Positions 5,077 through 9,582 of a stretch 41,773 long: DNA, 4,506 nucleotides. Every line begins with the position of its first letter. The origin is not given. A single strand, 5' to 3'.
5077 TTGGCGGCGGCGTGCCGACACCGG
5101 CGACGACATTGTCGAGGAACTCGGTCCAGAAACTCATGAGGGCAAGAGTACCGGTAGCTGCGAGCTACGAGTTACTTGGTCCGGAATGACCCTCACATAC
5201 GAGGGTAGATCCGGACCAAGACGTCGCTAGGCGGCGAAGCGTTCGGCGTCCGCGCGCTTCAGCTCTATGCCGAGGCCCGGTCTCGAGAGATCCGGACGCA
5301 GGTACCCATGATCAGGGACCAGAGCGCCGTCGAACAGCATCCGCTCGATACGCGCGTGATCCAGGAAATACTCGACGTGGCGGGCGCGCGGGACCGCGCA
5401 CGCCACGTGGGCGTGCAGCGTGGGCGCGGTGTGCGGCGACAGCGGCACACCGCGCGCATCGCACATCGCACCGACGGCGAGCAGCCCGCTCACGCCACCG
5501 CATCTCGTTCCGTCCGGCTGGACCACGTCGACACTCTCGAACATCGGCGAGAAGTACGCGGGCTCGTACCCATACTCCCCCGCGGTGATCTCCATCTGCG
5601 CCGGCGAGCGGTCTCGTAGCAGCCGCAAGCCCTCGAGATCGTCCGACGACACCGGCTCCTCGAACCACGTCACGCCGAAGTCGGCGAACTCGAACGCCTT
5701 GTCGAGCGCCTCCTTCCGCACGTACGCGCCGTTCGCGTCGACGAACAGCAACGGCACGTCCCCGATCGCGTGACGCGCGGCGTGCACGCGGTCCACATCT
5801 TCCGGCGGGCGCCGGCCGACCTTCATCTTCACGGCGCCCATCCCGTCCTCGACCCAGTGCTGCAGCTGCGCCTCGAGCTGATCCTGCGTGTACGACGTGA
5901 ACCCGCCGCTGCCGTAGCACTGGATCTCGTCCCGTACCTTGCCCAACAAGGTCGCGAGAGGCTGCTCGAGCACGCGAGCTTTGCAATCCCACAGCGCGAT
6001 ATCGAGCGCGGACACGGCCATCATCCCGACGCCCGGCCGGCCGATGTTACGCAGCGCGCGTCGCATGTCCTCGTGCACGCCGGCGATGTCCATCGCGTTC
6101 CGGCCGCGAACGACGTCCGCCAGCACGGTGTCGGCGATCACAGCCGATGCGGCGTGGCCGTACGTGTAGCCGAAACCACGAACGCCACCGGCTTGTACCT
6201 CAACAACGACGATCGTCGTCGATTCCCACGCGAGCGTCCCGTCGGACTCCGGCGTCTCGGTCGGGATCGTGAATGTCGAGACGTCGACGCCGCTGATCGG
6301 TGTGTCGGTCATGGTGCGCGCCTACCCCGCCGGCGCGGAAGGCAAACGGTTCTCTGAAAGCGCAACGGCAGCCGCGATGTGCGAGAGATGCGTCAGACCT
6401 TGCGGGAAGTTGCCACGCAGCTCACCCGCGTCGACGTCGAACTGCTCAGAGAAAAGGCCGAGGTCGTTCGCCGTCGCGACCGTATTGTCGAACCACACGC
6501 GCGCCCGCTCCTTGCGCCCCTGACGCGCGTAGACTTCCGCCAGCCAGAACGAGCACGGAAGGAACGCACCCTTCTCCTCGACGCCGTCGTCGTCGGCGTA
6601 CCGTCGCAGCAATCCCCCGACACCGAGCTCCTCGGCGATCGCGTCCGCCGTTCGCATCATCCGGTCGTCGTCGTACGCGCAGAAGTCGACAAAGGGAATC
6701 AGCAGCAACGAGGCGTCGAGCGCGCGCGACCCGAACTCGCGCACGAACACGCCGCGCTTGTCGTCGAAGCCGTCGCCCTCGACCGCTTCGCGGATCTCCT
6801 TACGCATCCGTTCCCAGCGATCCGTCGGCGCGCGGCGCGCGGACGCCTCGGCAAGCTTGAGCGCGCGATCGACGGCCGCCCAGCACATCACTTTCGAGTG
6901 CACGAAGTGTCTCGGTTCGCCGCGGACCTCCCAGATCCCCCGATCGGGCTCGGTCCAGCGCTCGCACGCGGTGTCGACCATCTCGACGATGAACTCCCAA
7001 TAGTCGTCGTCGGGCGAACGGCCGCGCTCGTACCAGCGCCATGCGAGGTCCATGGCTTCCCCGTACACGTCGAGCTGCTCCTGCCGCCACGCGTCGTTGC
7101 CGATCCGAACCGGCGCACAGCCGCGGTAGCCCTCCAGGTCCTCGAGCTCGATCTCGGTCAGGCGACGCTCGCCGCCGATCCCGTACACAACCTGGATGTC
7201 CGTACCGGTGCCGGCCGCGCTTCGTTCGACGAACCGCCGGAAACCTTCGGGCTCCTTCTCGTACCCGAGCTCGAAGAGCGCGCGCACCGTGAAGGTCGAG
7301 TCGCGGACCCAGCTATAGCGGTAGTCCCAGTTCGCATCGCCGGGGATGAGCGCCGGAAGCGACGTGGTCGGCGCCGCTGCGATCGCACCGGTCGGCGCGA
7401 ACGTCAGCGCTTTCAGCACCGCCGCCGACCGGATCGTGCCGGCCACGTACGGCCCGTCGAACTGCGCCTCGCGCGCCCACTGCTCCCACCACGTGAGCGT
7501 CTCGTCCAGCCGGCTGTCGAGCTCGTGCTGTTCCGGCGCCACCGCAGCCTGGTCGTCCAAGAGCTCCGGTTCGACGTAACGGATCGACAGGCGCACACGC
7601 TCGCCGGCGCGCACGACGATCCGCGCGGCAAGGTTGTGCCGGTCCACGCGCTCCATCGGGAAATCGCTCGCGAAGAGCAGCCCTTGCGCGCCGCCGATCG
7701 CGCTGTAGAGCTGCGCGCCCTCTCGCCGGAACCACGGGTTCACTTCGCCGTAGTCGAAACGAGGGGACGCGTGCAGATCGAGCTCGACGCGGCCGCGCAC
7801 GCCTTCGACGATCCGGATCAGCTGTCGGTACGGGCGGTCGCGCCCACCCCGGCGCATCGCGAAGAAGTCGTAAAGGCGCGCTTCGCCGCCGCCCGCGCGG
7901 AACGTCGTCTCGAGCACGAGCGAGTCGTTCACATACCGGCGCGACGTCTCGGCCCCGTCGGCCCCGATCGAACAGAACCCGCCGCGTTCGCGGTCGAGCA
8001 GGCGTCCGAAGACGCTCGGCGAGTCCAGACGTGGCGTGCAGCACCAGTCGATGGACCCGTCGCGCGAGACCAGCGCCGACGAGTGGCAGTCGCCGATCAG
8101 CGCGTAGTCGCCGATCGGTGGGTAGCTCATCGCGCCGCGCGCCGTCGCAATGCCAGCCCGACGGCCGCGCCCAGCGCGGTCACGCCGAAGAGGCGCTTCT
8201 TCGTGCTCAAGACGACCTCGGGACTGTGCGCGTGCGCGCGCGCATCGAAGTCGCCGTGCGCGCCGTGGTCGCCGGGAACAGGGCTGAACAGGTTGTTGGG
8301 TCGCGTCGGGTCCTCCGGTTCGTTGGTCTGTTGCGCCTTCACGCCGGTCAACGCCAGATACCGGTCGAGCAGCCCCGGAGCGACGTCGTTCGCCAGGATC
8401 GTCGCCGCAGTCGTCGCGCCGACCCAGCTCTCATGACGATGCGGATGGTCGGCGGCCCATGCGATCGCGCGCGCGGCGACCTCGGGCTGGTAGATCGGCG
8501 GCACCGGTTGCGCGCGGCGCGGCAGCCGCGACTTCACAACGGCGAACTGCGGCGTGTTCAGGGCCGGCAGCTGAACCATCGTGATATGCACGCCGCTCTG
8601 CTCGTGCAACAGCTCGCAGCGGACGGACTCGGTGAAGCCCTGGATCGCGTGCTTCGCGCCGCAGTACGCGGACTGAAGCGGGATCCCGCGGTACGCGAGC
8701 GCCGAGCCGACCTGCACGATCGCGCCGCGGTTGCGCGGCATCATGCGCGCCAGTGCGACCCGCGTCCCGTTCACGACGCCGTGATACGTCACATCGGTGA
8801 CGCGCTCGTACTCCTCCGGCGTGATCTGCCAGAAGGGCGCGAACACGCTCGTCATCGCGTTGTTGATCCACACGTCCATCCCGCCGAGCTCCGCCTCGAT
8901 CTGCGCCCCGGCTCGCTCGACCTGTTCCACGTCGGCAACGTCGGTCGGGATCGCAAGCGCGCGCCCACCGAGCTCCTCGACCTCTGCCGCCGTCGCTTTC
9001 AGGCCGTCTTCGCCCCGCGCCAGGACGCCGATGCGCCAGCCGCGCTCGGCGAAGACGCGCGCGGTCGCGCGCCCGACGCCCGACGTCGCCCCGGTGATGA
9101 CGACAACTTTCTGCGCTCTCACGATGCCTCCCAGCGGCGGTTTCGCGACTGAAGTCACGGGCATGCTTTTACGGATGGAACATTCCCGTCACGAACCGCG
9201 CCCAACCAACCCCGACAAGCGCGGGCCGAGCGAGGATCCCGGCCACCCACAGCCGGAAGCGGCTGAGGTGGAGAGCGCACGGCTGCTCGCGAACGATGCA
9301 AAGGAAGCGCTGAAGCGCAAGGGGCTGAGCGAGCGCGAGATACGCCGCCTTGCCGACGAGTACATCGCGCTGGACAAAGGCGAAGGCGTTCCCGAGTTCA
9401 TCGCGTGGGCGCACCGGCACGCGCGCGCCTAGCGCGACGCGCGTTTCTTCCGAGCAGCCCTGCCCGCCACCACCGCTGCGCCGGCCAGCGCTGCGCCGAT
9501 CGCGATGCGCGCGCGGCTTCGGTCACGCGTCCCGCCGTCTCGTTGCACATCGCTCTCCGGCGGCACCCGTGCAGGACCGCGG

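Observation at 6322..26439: Eleven correctly oriented copies of a GTTT-N15-17-GGGNA promoter motif define an apparent local SigB/SigF-type regulon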

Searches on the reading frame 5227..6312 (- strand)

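Call 6: search_protein_families(library=pfam, proteins=[window:5227-6312:-], max_evalue=0.01)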
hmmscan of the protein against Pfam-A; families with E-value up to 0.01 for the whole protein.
window:5227-6312:- (361 aa): 2 families
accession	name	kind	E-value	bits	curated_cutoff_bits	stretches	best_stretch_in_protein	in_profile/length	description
PF13378.12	MR_MLE_C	-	1.6e-56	191.9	29.4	1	146-353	2-217/219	Enolase C-terminal domain-like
PF02746.21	MR_MLE_N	-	7.2e-15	55.7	22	1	29-124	23-117/117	Mandelate racemase / muconate lactonizing enzyme, N-terminal domain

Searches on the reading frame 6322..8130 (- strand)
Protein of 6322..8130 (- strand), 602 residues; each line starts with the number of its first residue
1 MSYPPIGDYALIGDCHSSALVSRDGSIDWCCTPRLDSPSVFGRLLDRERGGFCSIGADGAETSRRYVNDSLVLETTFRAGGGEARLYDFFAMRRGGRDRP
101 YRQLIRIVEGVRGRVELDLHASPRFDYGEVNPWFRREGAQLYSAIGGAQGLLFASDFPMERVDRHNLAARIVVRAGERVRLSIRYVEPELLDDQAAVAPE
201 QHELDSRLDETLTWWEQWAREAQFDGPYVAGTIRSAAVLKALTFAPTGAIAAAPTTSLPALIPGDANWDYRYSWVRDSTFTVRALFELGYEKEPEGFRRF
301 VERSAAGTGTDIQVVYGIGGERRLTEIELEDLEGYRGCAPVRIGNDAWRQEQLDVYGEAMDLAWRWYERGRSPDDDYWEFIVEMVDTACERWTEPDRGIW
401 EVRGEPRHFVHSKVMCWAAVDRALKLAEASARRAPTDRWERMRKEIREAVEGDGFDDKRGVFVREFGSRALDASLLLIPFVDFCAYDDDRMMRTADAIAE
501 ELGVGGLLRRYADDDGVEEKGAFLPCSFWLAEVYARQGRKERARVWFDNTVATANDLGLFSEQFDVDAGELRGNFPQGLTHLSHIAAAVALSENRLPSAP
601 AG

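Call 35: search_protein_families(library=pfam, proteins=[window:6322-8130:-], max_evalue=5)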
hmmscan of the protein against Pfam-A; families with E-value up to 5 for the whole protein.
window:6322-8130:- (602 aa): 6 families
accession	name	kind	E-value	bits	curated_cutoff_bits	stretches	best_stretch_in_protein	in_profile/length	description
PF00723.27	Glyco_hydro_15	-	1.4e-69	235.5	22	1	232-588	7-426/427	Glycosyl hydrolases family 15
PF19291.4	TREH_N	-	1e-12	48.2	23.1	1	4-184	13-187/211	Trehalase-like, N-terminal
PF07721.20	TPR_4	-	0.0004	21.2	27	1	528-548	5-25/26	Tetratricopeptide repeat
PF07719.23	TPR_2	-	0.07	13.7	27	1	528-548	5-25/34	Tetratricopeptide repeat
PF13428.12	TPR_14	-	0.12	13.5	23.5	0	529-553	6-30/44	Tetratricopeptide repeat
PF13374.12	TPR_10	-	0.14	12.7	27.5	1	530-554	8-32/42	Tetratricopeptide repeat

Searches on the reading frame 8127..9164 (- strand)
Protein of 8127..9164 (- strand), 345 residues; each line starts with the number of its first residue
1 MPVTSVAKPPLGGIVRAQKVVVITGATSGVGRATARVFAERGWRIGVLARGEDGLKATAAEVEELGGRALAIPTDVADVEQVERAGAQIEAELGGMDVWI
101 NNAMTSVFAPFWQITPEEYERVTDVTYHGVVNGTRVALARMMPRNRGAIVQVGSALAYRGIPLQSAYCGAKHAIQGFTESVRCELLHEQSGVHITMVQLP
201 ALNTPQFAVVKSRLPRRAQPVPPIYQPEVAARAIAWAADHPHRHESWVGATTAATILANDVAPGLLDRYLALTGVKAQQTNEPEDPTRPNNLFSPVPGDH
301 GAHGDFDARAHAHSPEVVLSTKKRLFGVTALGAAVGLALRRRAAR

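Call 7: search_protein_families(library=pfam, proteins=[window:8127-9164:-], max_evalue=0.01)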
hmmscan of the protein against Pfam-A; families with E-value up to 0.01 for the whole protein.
window:8127-9164:- (345 aa): 4 families
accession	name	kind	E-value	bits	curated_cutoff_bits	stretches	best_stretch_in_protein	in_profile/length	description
PF00106.31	adh_short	-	7.2e-45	153.3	26.6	1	19-207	1-187/195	short chain dehydrogenase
PF13561.12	adh_short_C2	-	1.4e-29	103.8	27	1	25-211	1-185/236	Enoyl-(Acyl carrier protein) reductase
PF08659.16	KR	-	5.4e-14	53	22.6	1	21-184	3-166/180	KR domain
PF18306.6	LDcluster4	-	0.0045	17.1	26.3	1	11-59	24-73/151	SLOG cluster4 family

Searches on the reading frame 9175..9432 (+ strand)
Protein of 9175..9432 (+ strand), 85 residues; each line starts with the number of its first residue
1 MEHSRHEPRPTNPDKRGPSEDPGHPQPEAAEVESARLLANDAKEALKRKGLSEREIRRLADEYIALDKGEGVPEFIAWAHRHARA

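Call 6: search_protein_families(library=pfam, proteins=[window:9175-9432:+], max_evalue=0.01)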
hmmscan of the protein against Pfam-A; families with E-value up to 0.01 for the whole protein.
window:9175-9432:+ (85 aa): 0 families

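Call 8: search_protein_families(library=ncbifam, proteins=[window:9175-9432:+], max_evalue=0.01)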
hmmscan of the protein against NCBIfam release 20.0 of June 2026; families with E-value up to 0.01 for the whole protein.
window:9175-9432:+ (85 aa): 0 families

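Call 35: search_protein_families(library=pfam, proteins=[window:9175-9432:+], max_evalue=5)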
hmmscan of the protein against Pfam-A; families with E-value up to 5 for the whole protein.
window:9175-9432:+ (85 aa): 1 family
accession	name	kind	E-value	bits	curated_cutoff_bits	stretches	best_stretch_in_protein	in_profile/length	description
PF22357.2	AF1548-like_C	-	0.12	13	23.9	1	39-62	28-51/56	AF1548-like, C-terminal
